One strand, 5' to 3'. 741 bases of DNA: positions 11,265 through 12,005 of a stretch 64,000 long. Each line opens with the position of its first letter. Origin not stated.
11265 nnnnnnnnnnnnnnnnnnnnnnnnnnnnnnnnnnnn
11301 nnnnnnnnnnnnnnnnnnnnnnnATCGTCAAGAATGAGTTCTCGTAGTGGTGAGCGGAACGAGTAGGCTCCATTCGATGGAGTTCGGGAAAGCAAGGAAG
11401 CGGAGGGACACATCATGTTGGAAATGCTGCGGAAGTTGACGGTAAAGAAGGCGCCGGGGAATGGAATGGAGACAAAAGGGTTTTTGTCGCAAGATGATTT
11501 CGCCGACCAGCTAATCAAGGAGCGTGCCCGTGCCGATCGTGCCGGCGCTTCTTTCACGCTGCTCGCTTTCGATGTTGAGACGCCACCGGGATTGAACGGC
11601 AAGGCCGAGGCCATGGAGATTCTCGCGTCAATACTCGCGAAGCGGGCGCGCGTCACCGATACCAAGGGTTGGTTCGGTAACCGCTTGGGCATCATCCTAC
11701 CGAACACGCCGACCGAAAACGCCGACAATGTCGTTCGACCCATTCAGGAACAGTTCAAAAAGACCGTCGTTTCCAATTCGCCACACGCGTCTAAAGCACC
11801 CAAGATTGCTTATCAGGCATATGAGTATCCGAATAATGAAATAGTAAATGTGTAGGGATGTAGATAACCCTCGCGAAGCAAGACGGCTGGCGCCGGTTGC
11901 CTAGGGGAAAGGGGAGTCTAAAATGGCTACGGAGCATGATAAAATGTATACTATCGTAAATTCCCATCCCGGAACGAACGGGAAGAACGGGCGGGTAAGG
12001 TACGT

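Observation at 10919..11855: Twin stand-alone degenerate GGDEF proteins keeping a correctly spaced RxxD I-site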

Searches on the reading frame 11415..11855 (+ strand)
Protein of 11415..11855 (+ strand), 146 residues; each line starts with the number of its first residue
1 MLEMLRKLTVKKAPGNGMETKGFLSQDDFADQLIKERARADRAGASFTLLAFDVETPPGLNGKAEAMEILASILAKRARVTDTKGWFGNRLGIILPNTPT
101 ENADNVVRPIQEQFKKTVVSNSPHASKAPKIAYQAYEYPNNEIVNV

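Call 3: search_protein_families(library=pfam, proteins=[window:11415-11855:+], max_evalue=1)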
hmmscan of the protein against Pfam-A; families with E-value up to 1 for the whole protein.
window:11415-11855:+ (146 aa): 2 families
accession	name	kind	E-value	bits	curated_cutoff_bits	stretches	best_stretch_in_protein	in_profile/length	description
PF00990.26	GGDEF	-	0.017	15.4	23.8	1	65-117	57-110/161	Diguanylate cyclase, GGDEF domain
PF17853.6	GGDEF_2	-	0.21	12.3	24.5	1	46-117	22-88/116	GGDEF-like domain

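Call 4: search_protein_families(library=ncbifam, proteins=[window:11415-11855:+], max_evalue=1)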
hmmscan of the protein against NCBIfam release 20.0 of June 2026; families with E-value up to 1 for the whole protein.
window:11415-11855:+ (146 aa): 5 families
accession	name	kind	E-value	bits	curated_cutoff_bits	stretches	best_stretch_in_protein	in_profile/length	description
NF038266.1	diguan_SiaD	equivalog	0.00014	21.3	290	1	29-122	108-208/252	biofilm regulation diguanylate cyclase SiaD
TIGR00254.1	GGDEF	domain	0.00059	19.6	37.4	1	28-123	18-120/168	diguanylate cyclase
NF008896.0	PRK11929.1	equivalog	0.00072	17.5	1023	1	58-95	610-647/965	bifunctional UDP-N-acetylmuramoyl-L-alanyl-D-glutamate--2,6-diaminopimelate ligase MurE/UDP-N-acetylmuramoyl-tripeptide--D-alanyl-D-alanine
TIGR01143.1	murF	subfamily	0.069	12.1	288.6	1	59-94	81-116/418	UDP-N-acetylmuramoyl-tripeptide--D-alanyl-D-alanine ligase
NF007599.0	PRK10245.1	equivalog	0.12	10.8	402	1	63-125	264-327/371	diguanylate cyclase AdrA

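Call 6: find_homologous_proteins(query=window:11415-11855:+, max_evalue=0.001)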
Query window:11415-11855:+ (146 aa): 3 proteins with E <= 0.001 among 36 candidates.
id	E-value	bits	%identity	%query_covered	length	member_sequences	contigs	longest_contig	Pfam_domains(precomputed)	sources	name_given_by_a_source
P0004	1.4e-89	315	100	100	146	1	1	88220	-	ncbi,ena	-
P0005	6.5e-76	271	88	100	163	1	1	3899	-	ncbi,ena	-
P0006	9.3e-61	222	73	100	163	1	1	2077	-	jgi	jgi:GGDEF domain-containing protein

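Call 11: find_encoding_contigs(protein=P0005, flank=5000, max_places=4)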
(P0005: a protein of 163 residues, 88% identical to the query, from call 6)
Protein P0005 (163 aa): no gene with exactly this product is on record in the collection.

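Call 12: find_encoding_contigs(protein=P0006, flank=5000, max_places=4)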
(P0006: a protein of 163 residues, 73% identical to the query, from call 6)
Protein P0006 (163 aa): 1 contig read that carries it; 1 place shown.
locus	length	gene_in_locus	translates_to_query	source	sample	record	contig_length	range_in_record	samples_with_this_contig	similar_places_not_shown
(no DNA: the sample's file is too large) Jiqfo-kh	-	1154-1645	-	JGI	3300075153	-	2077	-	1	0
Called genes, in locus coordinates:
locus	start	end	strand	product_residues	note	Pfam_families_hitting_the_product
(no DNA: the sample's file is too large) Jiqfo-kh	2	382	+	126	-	?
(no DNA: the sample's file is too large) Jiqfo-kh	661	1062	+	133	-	-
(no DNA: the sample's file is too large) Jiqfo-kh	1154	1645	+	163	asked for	-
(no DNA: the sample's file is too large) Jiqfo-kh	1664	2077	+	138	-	?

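Call 14: search_solved_structures(query=A2, max_evalue=10, show_alignments=3)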
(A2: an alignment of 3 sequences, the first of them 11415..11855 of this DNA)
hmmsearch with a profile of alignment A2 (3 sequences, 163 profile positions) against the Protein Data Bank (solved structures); distinct sequences matched with E-value up to 10: 5.
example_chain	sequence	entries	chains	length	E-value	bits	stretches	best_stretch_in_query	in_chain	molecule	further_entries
3ign_A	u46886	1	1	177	1.3e-05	28.4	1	21-123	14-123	Diguanylate cyclase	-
8kbi_A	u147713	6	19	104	0.098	15.8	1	75-140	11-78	Inhibitor of Type II CRISPR-Cas system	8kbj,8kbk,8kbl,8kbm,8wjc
9kzr_A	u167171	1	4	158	0.16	15.1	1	75-150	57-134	AcrIIA7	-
3i5a_A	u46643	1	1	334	0.3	14.2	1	21-104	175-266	Response regulator/GGDEF domain protein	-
7bqc_A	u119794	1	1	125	0.89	12.7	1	93-145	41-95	NF4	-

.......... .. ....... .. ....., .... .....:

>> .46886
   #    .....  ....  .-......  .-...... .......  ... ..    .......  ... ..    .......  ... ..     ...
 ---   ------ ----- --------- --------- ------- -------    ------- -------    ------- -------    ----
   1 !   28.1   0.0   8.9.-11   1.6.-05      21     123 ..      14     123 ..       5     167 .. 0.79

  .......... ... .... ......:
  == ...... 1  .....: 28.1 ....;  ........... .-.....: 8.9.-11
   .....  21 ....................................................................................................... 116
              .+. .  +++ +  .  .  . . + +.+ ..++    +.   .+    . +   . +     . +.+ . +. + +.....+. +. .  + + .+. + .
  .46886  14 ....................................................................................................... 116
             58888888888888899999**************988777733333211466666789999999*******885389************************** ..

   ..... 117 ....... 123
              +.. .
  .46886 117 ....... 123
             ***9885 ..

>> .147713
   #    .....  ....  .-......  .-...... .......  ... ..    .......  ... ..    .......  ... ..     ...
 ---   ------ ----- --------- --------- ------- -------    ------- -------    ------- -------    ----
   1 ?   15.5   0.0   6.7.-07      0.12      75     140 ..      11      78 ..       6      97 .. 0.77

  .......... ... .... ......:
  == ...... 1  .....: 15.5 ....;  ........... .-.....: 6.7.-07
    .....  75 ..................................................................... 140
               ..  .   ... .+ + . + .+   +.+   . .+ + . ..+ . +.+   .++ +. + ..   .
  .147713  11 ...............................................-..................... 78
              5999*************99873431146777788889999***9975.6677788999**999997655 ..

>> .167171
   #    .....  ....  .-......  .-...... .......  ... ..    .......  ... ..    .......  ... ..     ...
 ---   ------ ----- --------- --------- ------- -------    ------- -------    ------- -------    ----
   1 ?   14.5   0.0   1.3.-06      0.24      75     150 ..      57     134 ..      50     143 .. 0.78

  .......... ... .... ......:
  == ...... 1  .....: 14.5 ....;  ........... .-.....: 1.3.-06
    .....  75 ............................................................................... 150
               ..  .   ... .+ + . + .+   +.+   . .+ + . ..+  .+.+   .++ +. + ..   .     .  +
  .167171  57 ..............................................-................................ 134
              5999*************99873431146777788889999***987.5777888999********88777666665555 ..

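Call 24: search_protein_representatives(alignment_id=A2)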
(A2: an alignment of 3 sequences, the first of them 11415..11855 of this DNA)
Query: 3 sequences, 163 profile positions. Proteins with E-value up to 0.001 (for the whole library): 634; up to 1e-10: 77; up to 1e-30: 2. The best 150 are listed.
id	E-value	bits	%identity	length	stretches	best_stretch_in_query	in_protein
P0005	9.6e-98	341.0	-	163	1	1-163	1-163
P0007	2.4e-37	144.6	-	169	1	2-144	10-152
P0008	6.8e-30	120.4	-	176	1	12-145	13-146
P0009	3.4e-29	118.1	-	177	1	2-140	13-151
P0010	5.2e-29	117.5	-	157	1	1-142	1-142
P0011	1.0e-28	116.6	-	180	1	6-145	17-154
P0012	8.3e-28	113.6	-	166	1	11-149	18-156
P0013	5.2e-27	111.0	-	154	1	19-143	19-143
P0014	7.0e-26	107.3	-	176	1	2-150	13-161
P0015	4.1e-25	104.8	-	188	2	19-151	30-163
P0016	1.0e-24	103.6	-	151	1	3-144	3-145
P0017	1.2e-24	103.3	-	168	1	4-145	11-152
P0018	1.3e-22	96.7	-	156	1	1-140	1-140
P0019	1.6e-22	96.4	-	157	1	17-152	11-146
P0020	1.1e-21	93.7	-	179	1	5-143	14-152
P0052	1.7e-13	67.1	-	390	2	27-111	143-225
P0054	3.0e-13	66.3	-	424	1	15-142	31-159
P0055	6.0e-13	65.3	-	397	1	20-140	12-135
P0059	2.0e-12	63.6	-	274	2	21-114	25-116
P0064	4.9e-12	62.3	-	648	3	18-111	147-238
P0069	1.4e-11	60.9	-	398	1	21-145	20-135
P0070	1.9e-11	60.4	-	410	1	21-111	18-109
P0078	7.9e-11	58.4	-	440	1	24-145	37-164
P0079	8.0e-11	58.4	-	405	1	2-142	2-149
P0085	1.3e-10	57.7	-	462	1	22-143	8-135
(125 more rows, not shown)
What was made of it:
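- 11415..11855 (+): ORF2, 146 aa: stand-alone minimal degenerate GGDEF-fold protein of a large family that is coupled to small phosphoglycosyl transferases. 634 clusters at E <= 1e-3 (call 24).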

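Call 26: search_protein_families(library=pfam, proteins=[P0054, P0055, P0069, P0070, P0078, P0079, P0085, P0052, P0064, P0059], max_evalue=0.01)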
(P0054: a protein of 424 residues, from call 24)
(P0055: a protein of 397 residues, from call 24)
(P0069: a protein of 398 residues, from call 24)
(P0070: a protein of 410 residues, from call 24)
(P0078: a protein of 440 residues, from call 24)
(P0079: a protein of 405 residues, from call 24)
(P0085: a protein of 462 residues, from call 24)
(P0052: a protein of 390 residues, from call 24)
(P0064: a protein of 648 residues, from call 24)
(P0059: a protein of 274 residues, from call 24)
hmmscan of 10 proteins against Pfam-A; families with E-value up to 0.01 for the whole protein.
P0054 (424 aa): 1 family
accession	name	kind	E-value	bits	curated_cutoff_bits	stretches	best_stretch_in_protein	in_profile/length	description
PF02397.22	Bac_transf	-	5.4e-61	205.7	27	1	220-418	1-178/179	Bacterial sugar transferase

P0055 (397 aa): 1 family
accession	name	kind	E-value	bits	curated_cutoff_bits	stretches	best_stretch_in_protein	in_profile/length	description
PF02397.22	Bac_transf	-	7.5e-58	195.4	27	1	179-374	1-176/179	Bacterial sugar transferase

P0069 (398 aa): 1 family
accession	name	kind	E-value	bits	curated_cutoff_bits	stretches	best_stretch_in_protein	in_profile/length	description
PF02397.22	Bac_transf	-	2.3e-65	219.9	27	1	205-392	1-178/179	Bacterial sugar transferase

P0070 (410 aa): 1 family
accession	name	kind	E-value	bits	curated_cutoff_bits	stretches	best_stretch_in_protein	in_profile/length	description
PF02397.22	Bac_transf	-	1.1e-58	198.2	27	1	203-394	1-178/179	Bacterial sugar transferase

P0078 (440 aa): 1 family
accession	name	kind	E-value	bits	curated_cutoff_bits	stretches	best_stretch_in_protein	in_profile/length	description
PF02397.22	Bac_transf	-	7.5e-60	202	27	1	228-425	1-177/179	Bacterial sugar transferase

P0079 (405 aa): 1 family
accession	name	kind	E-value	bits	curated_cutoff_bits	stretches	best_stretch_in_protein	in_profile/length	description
PF02397.22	Bac_transf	-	2.3e-60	203.7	27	1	194-384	1-178/179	Bacterial sugar transferase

P0085 (462 aa): 1 family
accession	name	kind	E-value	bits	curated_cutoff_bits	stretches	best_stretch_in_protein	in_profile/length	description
PF02397.22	Bac_transf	-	1.6e-61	207.4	27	1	226-424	1-178/179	Bacterial sugar transferase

P0052 (390 aa): 2 families
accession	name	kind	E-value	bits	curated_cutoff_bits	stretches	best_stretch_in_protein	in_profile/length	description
PF02397.22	Bac_transf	-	2.1e-16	60.4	27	1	305-375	1-70/179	Bacterial sugar transferase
PF00990.26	GGDEF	-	0.0032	17.7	23.8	0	44-99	58-113/161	Diguanylate cyclase, GGDEF domain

P0064 (648 aa): 2 families
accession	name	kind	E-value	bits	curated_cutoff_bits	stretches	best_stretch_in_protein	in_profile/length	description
PF02397.22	Bac_transf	-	2.9e-63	213.1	27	1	449-640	1-178/179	Bacterial sugar transferase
PF00990.26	GGDEF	-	2e-07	31.4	23.8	0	194-238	60-104/161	Diguanylate cyclase, GGDEF domain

P0059 (274 aa): 0 families

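Call 31: find_encoding_contigs(protein=P0007, flank=6000, max_places=3)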
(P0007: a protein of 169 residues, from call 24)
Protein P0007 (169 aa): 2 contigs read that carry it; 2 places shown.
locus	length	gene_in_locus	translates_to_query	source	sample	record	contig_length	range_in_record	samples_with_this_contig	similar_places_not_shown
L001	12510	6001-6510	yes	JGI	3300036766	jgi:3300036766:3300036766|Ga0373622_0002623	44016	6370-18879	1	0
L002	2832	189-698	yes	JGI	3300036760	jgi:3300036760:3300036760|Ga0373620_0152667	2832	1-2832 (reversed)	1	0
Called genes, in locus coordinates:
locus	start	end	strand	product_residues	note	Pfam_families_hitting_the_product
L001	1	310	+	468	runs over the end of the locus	PF00072:Response_reg, PF00158:Sigma54_activat, PF14532:Sigma54_activ_2, PF07728:AAA_5 (weak), PF25601:AAA_lid_14, PF02954:HTH_8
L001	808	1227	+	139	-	-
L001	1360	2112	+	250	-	PF02563:Poly_export, PF10531:SLBB, PF22461:SLBB_2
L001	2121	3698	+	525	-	PF02706:Wzz (weak), PF13807:GNVR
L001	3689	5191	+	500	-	PF13191:AAA_16, PF13604:AAA_30 (faint), PF13401:AAA_22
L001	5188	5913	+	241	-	-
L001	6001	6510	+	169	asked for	-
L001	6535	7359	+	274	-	PF02397:Bac_transf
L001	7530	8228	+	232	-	PF01522:Polysacc_deac_1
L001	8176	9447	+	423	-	PF02388:FemAB (faint), PF13480:Acetyltransf_6 (weak)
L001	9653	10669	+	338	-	PF01408:GFO_IDH_MocA, PF02894:GFO_IDH_MocA_C, PF22725:GFO_IDH_MocA_C3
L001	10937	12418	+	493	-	PF01943:Polysacc_synt, PF13440:Polysacc_synt_3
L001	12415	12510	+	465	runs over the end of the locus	PF04932:Wzy_C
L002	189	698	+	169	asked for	-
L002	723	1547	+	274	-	PF02397:Bac_transf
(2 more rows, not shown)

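Call 32: find_encoding_contigs(protein=P0008, flank=6000, max_places=3)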
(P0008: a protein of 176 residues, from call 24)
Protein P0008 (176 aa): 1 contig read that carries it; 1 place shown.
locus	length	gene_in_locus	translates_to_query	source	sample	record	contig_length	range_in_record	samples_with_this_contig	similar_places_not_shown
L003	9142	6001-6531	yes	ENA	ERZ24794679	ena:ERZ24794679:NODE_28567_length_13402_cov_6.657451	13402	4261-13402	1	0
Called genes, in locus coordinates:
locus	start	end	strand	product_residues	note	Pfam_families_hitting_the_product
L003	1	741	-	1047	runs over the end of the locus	PF22842:Pel9A-like_beta_helix (faint), PF05048:NosD (weak), PF13229:Beta_helix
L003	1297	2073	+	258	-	PF02563:Poly_export, PF22461:SLBB_2, PF10531:SLBB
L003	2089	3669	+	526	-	PF02706:Wzz (weak), PF13807:GNVR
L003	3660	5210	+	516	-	PF13191:AAA_16, PF13245:AAA_19 (faint), PF13604:AAA_30 (weak), PF13401:AAA_22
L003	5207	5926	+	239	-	-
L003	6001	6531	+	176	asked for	-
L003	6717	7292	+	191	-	PF02397:Bac_transf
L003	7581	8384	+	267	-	PF08241:Methyltransf_11, PF13649:Methyltransf_25 (weak)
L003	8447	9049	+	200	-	PF00132:Hexapep (weak)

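Call 33: find_encoding_contigs(protein=P0010, flank=6000, max_places=3)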
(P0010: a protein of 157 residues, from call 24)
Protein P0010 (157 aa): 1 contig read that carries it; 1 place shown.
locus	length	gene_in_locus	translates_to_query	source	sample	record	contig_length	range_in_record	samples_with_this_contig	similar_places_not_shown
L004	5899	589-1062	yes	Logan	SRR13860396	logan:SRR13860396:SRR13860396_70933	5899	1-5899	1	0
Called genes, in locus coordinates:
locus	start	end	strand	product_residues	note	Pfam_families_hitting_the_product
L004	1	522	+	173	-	?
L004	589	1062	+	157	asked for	-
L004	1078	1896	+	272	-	PF02397:Bac_transf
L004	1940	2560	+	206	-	PF00132:Hexapep, PF14602:Hexapep_2 (weak)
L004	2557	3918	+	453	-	-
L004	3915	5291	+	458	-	PF04932:Wzy_C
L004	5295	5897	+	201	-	?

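Call 37: search_protein_families(library=pfam, alignment_id=A3, max_evalue=0.01)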
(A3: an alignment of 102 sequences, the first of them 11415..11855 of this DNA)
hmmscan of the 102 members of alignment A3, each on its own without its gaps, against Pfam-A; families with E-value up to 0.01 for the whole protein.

A. member 1, window:11415-11855:+ (146 aa): 0 families

B. families by the number of members that match (of 102 scanned): 3 families
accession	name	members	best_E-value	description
PF00990.26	GGDEF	12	1.5e-06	Diguanylate cyclase, GGDEF domain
PF17853.6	GGDEF_2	6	0.00049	GGDEF-like domain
PF12625.12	Arabinose_bd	1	0.0091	Arabinose-binding domain of AraC transcription regulator, N-term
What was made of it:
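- On GGDEF domain superfamily (Pfam PF00990 fold): Only 12 of 102 ORF2-type members reach E <= 0.01 (call 37).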

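Call 38: search_solved_structures(query=A3, max_evalue=0.01, show_alignments=2)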
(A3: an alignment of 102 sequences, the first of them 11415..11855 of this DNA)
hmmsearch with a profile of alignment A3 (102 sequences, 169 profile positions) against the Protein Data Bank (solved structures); distinct sequences matched with E-value up to 0.01: 21.
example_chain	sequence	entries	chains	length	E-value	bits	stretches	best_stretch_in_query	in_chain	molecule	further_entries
3ign_A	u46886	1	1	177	2.9e-14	56.2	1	21-139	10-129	Diguanylate cyclase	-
5euh_A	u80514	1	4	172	4.8e-11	45.8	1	23-133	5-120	Putative GGDEF domain membrane protein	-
3i5c_A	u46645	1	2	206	5.8e-09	39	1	19-122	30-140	Fusion of General control protein GCN4 and WSPR response regulator protein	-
9t28_A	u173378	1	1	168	7.1e-09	38.7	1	23-122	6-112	diguanylate cyclase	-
3i5b_A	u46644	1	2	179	9.8e-09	38.2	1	23-122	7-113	WspR response regulator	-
3bre_A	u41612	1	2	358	2.3e-08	37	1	20-121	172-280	Probable two-component response regulator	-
6d9m_A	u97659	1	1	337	1e-07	34.9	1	23-150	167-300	Fusion protein of Endolysin,Response receiver sensor diguanylate cyclase, GAF domain-conta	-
7e6g_A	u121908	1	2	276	1.2e-07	34.6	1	15-127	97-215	Putative GGDEF domain protein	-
3i5a_A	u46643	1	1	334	1.9e-07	34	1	21-119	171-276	Response regulator/GGDEF domain protein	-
6zxm_A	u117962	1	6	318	2e-07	34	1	17-121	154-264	Putative GGDEF/response regulator receiver domain protein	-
4zve_A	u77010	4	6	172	3.6e-06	29.9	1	26-136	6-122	Diguanylate cyclase DosC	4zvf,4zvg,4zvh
5xgb_A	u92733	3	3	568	5.2e-06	29.4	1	18-120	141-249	Uncharacterized protein | Uncharacterized protein PA0861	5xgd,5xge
4urs_A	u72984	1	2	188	8.6e-05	25.4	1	65-152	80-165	DIGUANYLATE CYCLASE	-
4urg_A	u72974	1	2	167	9e-05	25.3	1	65-152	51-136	DIGUANYLATE CYCLASE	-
8qj3_A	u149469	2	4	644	9.3e-05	25.3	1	19-120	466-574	Ammonium transporter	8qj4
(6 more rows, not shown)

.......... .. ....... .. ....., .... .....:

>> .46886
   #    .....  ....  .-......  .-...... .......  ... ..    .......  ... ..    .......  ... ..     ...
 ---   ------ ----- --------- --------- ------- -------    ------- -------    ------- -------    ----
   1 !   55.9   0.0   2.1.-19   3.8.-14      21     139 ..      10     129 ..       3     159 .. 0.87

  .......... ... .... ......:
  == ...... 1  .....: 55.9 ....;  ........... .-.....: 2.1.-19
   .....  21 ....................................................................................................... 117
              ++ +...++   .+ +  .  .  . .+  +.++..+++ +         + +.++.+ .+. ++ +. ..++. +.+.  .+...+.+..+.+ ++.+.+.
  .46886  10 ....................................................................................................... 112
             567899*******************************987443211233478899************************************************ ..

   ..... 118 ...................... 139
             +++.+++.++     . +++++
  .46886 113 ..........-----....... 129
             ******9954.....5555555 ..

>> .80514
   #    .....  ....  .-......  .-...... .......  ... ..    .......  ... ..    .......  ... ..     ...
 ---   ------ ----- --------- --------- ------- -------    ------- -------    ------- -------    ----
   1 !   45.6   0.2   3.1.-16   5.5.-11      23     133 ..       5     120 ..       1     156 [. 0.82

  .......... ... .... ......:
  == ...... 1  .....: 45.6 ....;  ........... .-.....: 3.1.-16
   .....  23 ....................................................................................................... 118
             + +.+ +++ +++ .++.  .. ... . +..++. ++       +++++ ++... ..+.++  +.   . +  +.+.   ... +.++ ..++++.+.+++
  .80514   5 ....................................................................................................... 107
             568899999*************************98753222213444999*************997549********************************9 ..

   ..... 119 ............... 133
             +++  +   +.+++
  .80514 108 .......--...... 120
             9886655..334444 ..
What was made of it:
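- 11415..11855 (+): Family profile against PDB, 21 GGDEF hits, best 2.9e-14 (call 38).
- Checked: The ORF2 family against PDB gives 21 hits, all GGDEF proteins, best 3ign at E = 2.9e-14 (call 38).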

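Call 41: predict_structure(alignment_id=A3)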
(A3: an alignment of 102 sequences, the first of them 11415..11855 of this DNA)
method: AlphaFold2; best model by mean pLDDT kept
length: 146 residues; sequences in the alignment: 102
mean_pLDDT: 88.1   pTM: 0.82
mean pLDDT of the five models: 88.1, 87.9, 87.1, 87.0, 86.0
residues with pLDDT >= 90: 104; 70-90: 18; 50-70: 21; < 50: 3
segments of 3 or more residues with pLDDT < 50: none
pLDDT, mean of each block of 10 residues (from residue 1): 51 63 95 97 97 91 92 96 96 97 96 95 86 95 63
secondary structure, 60 per line:
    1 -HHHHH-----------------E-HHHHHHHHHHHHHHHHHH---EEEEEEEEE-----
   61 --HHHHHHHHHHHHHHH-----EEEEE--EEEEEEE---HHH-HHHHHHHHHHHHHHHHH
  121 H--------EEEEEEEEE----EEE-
elements in order: H2-6 H26-43 E47-55 H63-77 E83-87 E90-96 H104-121 E130-138 E143-145
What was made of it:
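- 11415..11855 (+): AlphaFold pLDDT 88.1, pTM 0.82 (call 41).
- ORF2 lacks the C-terminal phosphate-binding helix altogether (call 41).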
